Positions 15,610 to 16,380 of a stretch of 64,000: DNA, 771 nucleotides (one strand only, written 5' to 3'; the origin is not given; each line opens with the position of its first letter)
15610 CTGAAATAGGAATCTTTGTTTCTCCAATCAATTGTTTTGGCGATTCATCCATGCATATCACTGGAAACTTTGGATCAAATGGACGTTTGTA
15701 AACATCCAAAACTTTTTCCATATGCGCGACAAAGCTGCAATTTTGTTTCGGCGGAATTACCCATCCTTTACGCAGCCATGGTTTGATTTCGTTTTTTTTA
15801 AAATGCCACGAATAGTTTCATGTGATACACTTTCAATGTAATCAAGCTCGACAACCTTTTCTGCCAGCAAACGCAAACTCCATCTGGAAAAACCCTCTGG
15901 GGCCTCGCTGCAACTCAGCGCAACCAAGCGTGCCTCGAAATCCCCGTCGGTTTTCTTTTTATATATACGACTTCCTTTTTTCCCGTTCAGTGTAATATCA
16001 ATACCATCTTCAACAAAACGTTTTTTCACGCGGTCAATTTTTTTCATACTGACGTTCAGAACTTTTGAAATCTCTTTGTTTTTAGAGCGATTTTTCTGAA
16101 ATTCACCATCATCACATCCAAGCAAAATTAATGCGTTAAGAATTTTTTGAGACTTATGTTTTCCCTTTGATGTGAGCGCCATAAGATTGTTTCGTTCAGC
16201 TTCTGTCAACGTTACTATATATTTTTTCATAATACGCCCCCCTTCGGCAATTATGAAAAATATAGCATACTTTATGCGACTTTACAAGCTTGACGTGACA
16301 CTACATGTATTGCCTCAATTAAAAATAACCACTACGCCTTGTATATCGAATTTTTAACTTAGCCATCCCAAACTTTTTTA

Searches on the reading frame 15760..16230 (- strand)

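Call 12: search_protein_families(library=pfam, proteins=[window:15760-16230:-], max_evalue=0.01)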
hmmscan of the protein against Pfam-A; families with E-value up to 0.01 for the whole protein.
window:15760-16230:- (157 aa): 3 families
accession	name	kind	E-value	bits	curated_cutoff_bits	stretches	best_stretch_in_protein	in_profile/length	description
PF13565.12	HTH_32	-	5.2e-13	49.8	33.7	1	65-144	2-73/73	Homeodomain-like domain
PF13551.12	HTH_29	-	5.1e-11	43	28.1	1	33-100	2-64/64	Winged helix-turn helix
PF13384.12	HTH_23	-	0.008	16.4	24.6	0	50-78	19-47/50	Homeodomain-like domain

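Call 13: search_protein_families(library=ncbifam, proteins=[window:15760-16230:-], max_evalue=0.01)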
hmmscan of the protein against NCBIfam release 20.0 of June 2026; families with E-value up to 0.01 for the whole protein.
window:15760-16230:- (157 aa): 3 families
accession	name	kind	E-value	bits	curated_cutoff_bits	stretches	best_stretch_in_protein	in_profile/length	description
NF033545.0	transpos_IS630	equivalog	1.1e-15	57.9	100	1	49-147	13-108/299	IS630 family transposase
NF033594.2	transpos_ISNCY_2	equivalog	1.6e-05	24.2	250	1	46-148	8-104/368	ISNCY family transposase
NF033577.2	transpos_IS481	equivalog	0.00095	18.8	224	1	47-148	12-106/284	IS481 family transposase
